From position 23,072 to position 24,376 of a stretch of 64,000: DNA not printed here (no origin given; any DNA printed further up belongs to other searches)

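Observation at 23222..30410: Sugar ABC importer operon that continues into a giant HlyD-like adaptor and a MacB-periplasmic-domain-only protein, with no ATPase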

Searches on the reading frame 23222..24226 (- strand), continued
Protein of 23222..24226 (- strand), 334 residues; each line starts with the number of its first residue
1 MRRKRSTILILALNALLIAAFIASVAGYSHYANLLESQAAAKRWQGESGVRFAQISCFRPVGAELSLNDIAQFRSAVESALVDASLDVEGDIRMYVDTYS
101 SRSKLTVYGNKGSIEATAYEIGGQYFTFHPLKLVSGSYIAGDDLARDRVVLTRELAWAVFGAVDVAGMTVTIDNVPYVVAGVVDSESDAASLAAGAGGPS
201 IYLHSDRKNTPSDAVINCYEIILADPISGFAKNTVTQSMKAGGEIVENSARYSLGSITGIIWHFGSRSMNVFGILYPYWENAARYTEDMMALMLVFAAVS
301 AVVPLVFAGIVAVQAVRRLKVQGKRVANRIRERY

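Call 27: predict_structure(alignment_id=A1)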
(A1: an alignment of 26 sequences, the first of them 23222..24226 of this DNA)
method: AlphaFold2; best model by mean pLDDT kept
length: 334 residues; sequences in the alignment: 26
mean_pLDDT: 88.3   pTM: 0.83
mean pLDDT of the five models: 88.3, 86.3, 86.3, 85.7, 83.9
residues with pLDDT >= 90: 197; 70-90: 119; 50-70: 17; < 50: 1
segments of 3 or more residues with pLDDT < 50: none
pLDDT, mean of each block of 10 residues (from residue 1): 73 93 95 90 85 94 92 93 72 86 94 94 93 93 85 96 95 94 92 89 87 90 91 94 89 88 70 82 92 94 90 86 74 68
secondary structure, 60 per line:
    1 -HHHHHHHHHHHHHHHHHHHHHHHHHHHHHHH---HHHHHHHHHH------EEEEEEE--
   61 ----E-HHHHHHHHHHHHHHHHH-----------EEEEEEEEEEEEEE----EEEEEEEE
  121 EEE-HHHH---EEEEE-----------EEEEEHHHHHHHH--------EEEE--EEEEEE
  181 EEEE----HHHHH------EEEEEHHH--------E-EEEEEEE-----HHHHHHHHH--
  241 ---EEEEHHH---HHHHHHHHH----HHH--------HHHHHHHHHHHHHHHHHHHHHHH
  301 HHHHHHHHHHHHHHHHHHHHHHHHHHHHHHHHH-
elements in order: H2-32 H36-45 E52-58 H67-83 E95-108 E113-123 H125-128 E132-136 E148-152 H153-160 E169-172 E175-184 H189-193 E200-204 E218-224 H230-238 E244-247 H254-262 H278-333
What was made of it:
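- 23222..24226 (-): 334-aa PCD-only protein with the layout TM1, MacB-type periplasmic core domain, TM2 and a short basic tail. It carries an invariant juxtamembrane motif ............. (residues 277-288). AlphaFold2 model (call 27).
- On MacAB-type (type VII ABC) tripartite efflux pump: The AlphaFold2 model has only two TM helices (call 27).
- Checked: The AlphaFold2 model of the last protein (pLDDT 88, call 27) shows exactly two long helices, 2-32 and 278-333, flanking a PCD.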

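Call 30: fold_search(model_id=the predicted structure, library=pdb)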
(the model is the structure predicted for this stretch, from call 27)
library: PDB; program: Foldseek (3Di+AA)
matches with E <= 10: 261; with E <= 0.001: 51
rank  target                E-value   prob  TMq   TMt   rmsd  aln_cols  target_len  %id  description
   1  3ftj                  2.6e-11  1.00  0.45  0.66   4.4       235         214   19  Crystal structure of the periplasmic region of MacB from Actinobacillus actinomycetemcomitans (released 2009-05-26)
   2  5nik_J                9.4e-11  1.00  0.41  0.24  12.5       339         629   14  Structure of the MacAB-TolC ABC-type tripartite multidrug efflux pump (released 2017-05-24)
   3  5xu1_M                9.4e-11  1.00  0.35  0.31  12.1       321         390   12  Structure of a non-canonical ABC transporter from Streptococcus pneumoniae R6 (released 2018-01-24)
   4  5lil_A                1.7e-10  1.00  0.38  0.23  15.4       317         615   16  Structure of Aggregatibacter actinomycetemcomitans MacB bound to ATPyS (P21) (released 2017-11-15)
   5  5lil_B                1.2e-09  1.00  0.39  0.23  17.9       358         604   14  Structure of Aggregatibacter actinomycetemcomitans MacB bound to ATPyS (P21) (released 2017-11-15)
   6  5gko_A                1.2e-09  1.00  0.42  0.25  10.4       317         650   14  Crystal structure of tripartite-type ABC transporter, MacB from Acinetobacter baumannii (released 2017-11-15)
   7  5lj6                  2.4e-09  1.00  0.35  0.21  15.1       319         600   16  Structure of Aggregatibacter actinomycetemcomitans MacB bound to ATPyS (P6522) (released 2017-11-15)
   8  5f9q                  3.2e-09  1.00  0.38  0.63   5.3       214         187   14  Crystal structure of the extracellular domain of noncanonic ABC-type transporter YknZ from Gram-positive bacteria (released 2016-02-03)
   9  5lj7_B                3.8e-09  1.00  0.36  0.21  14.1       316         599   16  Structure of Aggregatibacter actinomycetemcomitans MacB bound to ATP (P21) (released 2017-11-15)
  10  9qgy_M                5.4e-09  1.00  0.42  0.64   4.3       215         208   17  Structure of the YbjP lipoprotein bound to the MacAB-TolC tripartite efflux pump (released 2026-03-25)
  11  5xu1_S                4.2e-08  1.00  0.35  0.32  11.7       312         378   13  Structure of a non-canonical ABC transporter from Streptococcus pneumoniae R6 (released 2018-01-24)
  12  9qgy_N                8.1e-08  1.00  0.38  0.58   8.6       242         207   15  Structure of the YbjP lipoprotein bound to the MacAB-TolC tripartite efflux pump (released 2026-03-25)
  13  5lj8_A                1.1e-07  1.00  0.31  0.47   9.3       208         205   15  Structure of the E. coli MacB periplasmic domain (P21) (released 2017-11-15)
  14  5c59_B                1.9e-07  1.00  0.30  0.54   9.5       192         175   16  Crystal structure of the periplasmic region of MacB from E. coli (released 2016-06-22)
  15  5c59_C                2.3e-07  1.00  0.29  0.53   9.4       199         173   14  Crystal structure of the periplasmic region of MacB from E. coli (released 2016-06-22)
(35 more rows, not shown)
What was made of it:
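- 23222..24226 (-): Foldseek matches (call 30).
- On FtsEX/LolCDE-type mechanotransmission systems: Foldseek matches to the MacB, YknZ, LolC/E, HrtB, YbbP and BceB extracytoplasmic domains, with probability 0.97-1.0 for the 50 listed (call 30).
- Checked: Its best Foldseek matches are the MacB periplasmic domain 3ftj, MacB 5nik_J, Spr0695 5xu1 and YknZ 5f9q (call 30).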

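Call 38: search_protein_representatives(alignment_id=A1)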
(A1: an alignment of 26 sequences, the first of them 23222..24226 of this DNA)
Query: 26 sequences, 352 profile positions. Proteins with E-value up to 0.001 (for the whole library): 1710; up to 1e-10: 965; up to 1e-30: 669. The best 150 are listed.
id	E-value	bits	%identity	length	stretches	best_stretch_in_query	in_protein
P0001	4.6e-146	502.3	-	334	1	1-334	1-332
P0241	1.1e-145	501.1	-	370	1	4-352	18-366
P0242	4.3e-138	476.1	-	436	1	3-348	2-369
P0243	1.4e-137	474.4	-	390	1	3-351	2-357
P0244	6.4e-135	465.7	-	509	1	9-350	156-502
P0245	4.1e-134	463.0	-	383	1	4-331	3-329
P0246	8.2e-129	445.6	-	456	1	4-350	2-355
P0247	1.9e-127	441.1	-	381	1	4-351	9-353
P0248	5.0e-126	436.4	-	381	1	5-344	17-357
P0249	2.5e-124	430.8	-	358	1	3-351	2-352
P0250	5.8e-124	429.6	-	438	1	3-346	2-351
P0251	1.4e-123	428.4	-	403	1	3-350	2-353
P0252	8.2e-123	425.8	-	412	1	3-332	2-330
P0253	1.7e-122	424.8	-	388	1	5-347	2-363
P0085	2.0e-122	424.5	-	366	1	9-350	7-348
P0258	9.0e-121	419.1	-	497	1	5-345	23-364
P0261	1.2e-116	405.6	-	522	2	3-198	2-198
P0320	2.1e-97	342.2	-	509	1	6-347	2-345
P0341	3.8e-91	321.7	-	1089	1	9-331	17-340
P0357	5.6e-88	311.3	-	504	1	5-335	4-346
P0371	2.5e-86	305.8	-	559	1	1-328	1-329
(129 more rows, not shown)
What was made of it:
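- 23222..24226 (-): Family size from call 38.
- On MacAB-type (type VII ABC) tripartite efflux pump: Family lengths are 320-460 aa (call 38).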

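Call 39: search_protein_families(library=pfam, proteins=[P0341, P0371, P0244, P0320, P0357, P0261, P0258], max_evalue=0.001)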
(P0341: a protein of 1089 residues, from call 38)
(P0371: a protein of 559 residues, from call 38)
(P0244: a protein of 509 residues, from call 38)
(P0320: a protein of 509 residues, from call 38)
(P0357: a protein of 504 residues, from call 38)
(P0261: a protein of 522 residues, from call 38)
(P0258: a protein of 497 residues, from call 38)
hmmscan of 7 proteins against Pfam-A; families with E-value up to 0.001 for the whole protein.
P0341 (1089 aa): 3 families
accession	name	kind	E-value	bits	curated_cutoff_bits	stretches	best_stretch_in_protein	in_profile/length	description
PF13416.11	SBP_bac_8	-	5e-15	56.5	27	1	693-976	3-251/279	Bacterial extracellular solute-binding protein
PF01547.30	SBP_bac_1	-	1.6e-09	38.6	26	1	722-974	38-306/307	Bacterial extracellular solute-binding protein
PF12704.14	MacB_PCD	-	1.6e-07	32.2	27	1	20-231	6-191/207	MacB-like periplasmic core domain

P0371 (559 aa): 3 families
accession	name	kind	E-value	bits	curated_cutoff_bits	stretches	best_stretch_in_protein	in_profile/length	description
PF00702.32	Hydrolase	-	7.4e-13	49.8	26.4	1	361-533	3-189/191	haloacid dehalogenase-like hydrolase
PF13419.12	HAD_2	-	5e-10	40.2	23.8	1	414-540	47-177/178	Haloacid dehalogenase-like hydrolase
PF12704.14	MacB_PCD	-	4e-07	31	27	1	105-211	78-180/207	MacB-like periplasmic core domain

P0244 (509 aa): 1 family
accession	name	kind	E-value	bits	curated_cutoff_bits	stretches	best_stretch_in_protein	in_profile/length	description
PF12704.14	MacB_PCD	-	3.6e-08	34.4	27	1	256-360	82-180/207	MacB-like periplasmic core domain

P0320 (509 aa): 1 family
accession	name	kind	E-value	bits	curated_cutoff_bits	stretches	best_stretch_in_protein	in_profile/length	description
PF12704.14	MacB_PCD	-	5.2e-11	43.7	27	1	5-209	5-180/207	MacB-like periplasmic core domain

P0357 (504 aa): 1 family
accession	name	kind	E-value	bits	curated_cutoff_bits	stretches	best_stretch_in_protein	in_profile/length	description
PF12704.14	MacB_PCD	-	2e-08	35.2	27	1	96-211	77-179/207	MacB-like periplasmic core domain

P0261 (522 aa): 1 family
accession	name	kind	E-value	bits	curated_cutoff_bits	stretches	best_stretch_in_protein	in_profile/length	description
PF12704.14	MacB_PCD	-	2.3e-11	44.8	27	1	97-197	69-159/207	MacB-like periplasmic core domain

P0258 (497 aa): 1 family
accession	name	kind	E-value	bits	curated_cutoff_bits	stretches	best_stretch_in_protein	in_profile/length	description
PF12704.14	MacB_PCD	-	1e-06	29.7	27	1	95-230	54-180/207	MacB-like periplasmic core domain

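Call 49: search_protein_families(library=pfam, proteins=[L073:4076-6097:+, L042:11143-12630:+, L042:3872-4807:+, L042:4888-5532:+, L042:5462-6103:+, L042:1992-3014:+, L042:344-1894:+], max_evalue=0.01)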
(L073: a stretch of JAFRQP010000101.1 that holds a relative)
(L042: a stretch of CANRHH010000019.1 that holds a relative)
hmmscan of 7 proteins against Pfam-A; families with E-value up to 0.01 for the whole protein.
L073:4076-6097:+ (673 aa): 0 families

L042:11143-12630:+ (495 aa): 1 family
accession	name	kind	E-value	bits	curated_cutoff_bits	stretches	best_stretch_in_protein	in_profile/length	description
PF03816.19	LytR_cpsA_psr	-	1.1e-33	117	24.6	1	259-407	1-149/150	LytR_cpsA_psr family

L042:3872-4807:+ (311 aa): 1 family
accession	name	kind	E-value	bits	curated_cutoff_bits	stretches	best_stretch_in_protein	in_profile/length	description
PF06166.18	DUF979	-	3.9e-111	371.6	26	1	13-311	1-307/307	Protein of unknown function (DUF979)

L042:4888-5532:+ (214 aa): 1 family
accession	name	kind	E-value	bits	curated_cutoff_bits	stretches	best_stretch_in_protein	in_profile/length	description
PF01470.22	Peptidase_C15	-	9.6e-75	251.5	22.7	1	1-201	1-203/204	Pyroglutamyl peptidase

L042:5462-6103:+ (213 aa): 1 family
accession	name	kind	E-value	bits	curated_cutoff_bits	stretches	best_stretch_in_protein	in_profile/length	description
PF14196.11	ATC_hydrolase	-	2.2e-22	80.9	28.1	1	68-209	3-145/145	L-2-amino-thiazoline-4-carboxylic acid hydrolase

L042:1992-3014:+ (340 aa): 1 family
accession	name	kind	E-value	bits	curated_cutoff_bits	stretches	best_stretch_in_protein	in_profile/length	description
PF02073.20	Peptidase_M29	-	0.0003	20.2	27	1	194-253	246-305/406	Thermophilic metalloprotease (M29)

L042:344-1894:+ (516 aa): 2 families
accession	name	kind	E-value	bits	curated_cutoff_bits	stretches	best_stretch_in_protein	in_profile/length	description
PF00059.27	Lectin_C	-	4.8e-06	27.7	22.6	1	390-456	2-71/107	Lectin C-type domain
PF07714.23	PK_Tyr_Ser-Thr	-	0.00099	18.9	23.1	1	75-157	167-250/258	Protein tyrosine and serine/threonine kinase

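Call 53: search_protein_families(library=pfam, alignment_id=A4, max_evalue=0.00001)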
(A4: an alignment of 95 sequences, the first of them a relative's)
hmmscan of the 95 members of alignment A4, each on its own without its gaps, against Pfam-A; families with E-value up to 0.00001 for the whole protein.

A. member 1, L001:110-658:+ (182 aa): 0 families

B. families by the number of members that match (of 95 scanned): 64 families (the first 25 are shown)
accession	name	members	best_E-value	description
PF00072.30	Response_reg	18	2.3e-31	Response regulator receiver domain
PF00486.34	Trans_reg_C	18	6.1e-28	Transcriptional regulatory protein, C terminal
PF00512.31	HisKA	18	6.7e-14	His Kinase A (phospho-acceptor) domain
PF00672.30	HAMP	18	6.2e-12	HAMP domain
PF00882.24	Zn_dep_PLPC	6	1e-21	Zinc dependent phospholipase C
PF02800.25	Gp_dh_C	5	8.1e-72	Glyceraldehyde 3-phosphate dehydrogenase, C-terminal domain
PF00044.30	Gp_dh_N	5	6.2e-41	Glyceraldehyde 3-phosphate dehydrogenase, NAD binding domain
PF04239.17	DUF421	4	7.9e-41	YetF C-terminal domain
PF00365.25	PFK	3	4.4e-111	Phosphofructokinase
PF01380.27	SIS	3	7.6e-59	SIS domain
PF13522.11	GATase_6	3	2e-21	Glutamine amidotransferase domain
PF13537.11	GATase_7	3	3.7e-14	Glutamine amidotransferase domain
PF02518.31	HATPase_c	2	6.2e-06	Histidine kinase-, DNA gyrase B-, and HSP90-like ATPase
PF06874.16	FBPase_2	1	7.6e-285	Firmicute fructose-1,6-bisphosphatase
PF03030.21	H_PPase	1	6.9e-264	Inorganic H+ pyrophosphatase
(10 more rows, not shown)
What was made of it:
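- The neighbours are envelope- or stress-flavoured rather than catabolic: an OmpR-type two-component system in 18 of the roughly 50 loci scanned, and LytR_cpsA_psr after the cassette in L042 (calls 49, 53).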

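Call 57: search_protein_families(library=pfam, alignment_id=A5, max_evalue=0.00001)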
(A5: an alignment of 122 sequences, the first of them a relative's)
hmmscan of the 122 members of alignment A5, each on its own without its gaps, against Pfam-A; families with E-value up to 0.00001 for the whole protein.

A. member 1, L001:12671-13714:+ (347 aa): 2 families
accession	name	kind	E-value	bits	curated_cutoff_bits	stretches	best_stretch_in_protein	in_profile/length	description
PF00589.27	Phage_integrase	-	3.8e-38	131.4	27.1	1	161-327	1-169/172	Phage integrase family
PF02899.23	Phage_int_SAM_1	-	6.7e-08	33.2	22.3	0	82-136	38-80/83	Phage integrase, N-terminal SAM-like domain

B. families by the number of members that match (of 122 scanned): 153 families (the first 25 are shown)
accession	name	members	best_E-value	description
PF03372.29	Exo_endo_phos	7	3.6e-08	Endonuclease/Exonuclease/phosphatase family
PF00464.25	SHMT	5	1.3e-175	Serine hydroxymethyltransferase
PF00005.33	ABC_tran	5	5.2e-37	ABC transporter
PF00155.27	Aminotran_1_2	5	3.1e-10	Aminotransferase class I and II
PF02518.31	HATPase_c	4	4.6e-28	Histidine kinase-, DNA gyrase B-, and HSP90-like ATPase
PF02687.27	FtsX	4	1.2e-24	FtsX-like permease C-terminal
PF02463.25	SMC_N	4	5.5e-10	RecF/RecN/SMC N terminal domain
PF02786.22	CPSase_L_D2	3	1.2e-113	Carbamoyl-phosphate synthase L chain, ATP binding domain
PF25596.1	CPSase_L_D1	3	1.6e-97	Carbamoyl phosphate synthase preATP-grasp domain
PF01678.24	DAP_epimerase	3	1.6e-57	Diaminopimelate epimerase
PF01554.23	MatE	3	4.1e-51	MatE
PF04015.17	DUF362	3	1.1e-47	Domain of unknown function (DUF362)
PF10502.14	Peptidase_S26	3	7e-37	Signal peptidase, peptidase S26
PF02787.25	CPSase_L_D3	3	1.9e-21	Carbamoyl-phosphate synthetase large chain, oligomerisation domain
PF02142.27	MGS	3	1.8e-13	MGS-like domain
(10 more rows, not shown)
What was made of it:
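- The commonest neighbour is an OmpR-type two-component system, in 18 of the roughly 50 loci scanned (calls 53, 57).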

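Call 77: search_protein_families(library=pfam, proteins=[L039:2231-3586:+, L039:1492-2238:+, L025:982-2352:-, L070:1310-2641:+], max_evalue=0.01)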
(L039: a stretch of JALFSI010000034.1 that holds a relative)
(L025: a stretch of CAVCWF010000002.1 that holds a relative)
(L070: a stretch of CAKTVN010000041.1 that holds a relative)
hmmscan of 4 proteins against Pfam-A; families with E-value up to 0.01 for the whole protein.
L039:2231-3586:+ (451 aa): 4 families
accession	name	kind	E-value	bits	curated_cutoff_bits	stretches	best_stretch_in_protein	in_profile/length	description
PF00512.31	HisKA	-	6.7e-14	52.1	26.9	1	233-293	2-60/66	His Kinase A (phospho-acceptor) domain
PF00672.30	HAMP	-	9.5e-08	32.7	25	1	173-216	5-48/53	HAMP domain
PF02518.31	HATPase_c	-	6.2e-06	27.1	26.4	1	349-435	4-108/111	Histidine kinase-, DNA gyrase B-, and HSP90-like ATPase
PF14501.12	HATPase_c_5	-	0.0062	16.9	22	0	353-435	12-102/102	GHKL domain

L039:1492-2238:+ (248 aa): 2 families
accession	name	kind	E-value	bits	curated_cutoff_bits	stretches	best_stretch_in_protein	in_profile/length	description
PF00072.30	Response_reg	-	2.8e-28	98.7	30.2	1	25-134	1-110/111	Response regulator receiver domain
PF00486.34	Trans_reg_C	-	6.1e-28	97.1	26.2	1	172-247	3-77/77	Transcriptional regulatory protein, C terminal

L025:982-2352:- (456 aa): 3 families
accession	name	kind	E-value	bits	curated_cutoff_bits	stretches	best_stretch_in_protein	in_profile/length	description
PF00512.31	HisKA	-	2.9e-11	43.7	26.9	1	243-300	2-57/66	His Kinase A (phospho-acceptor) domain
PF00672.30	HAMP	-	2.7e-08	34.4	25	1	179-228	1-50/53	HAMP domain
PF02518.31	HATPase_c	-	0.0016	19.3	26.4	0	357-435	2-97/111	Histidine kinase-, DNA gyrase B-, and HSP90-like ATPase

L070:1310-2641:+ (443 aa): 3 families
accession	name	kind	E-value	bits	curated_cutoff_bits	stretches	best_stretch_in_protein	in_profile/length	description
PF00512.31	HisKA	-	7.2e-14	52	26.9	1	234-295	2-61/66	His Kinase A (phospho-acceptor) domain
PF00672.30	HAMP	-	3.9e-09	37.1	25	1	173-220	4-51/53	HAMP domain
PF02518.31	HATPase_c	-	5.5e-05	24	26.4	1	350-435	4-109/111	Histidine kinase-, DNA gyrase B-, and HSP90-like ATPase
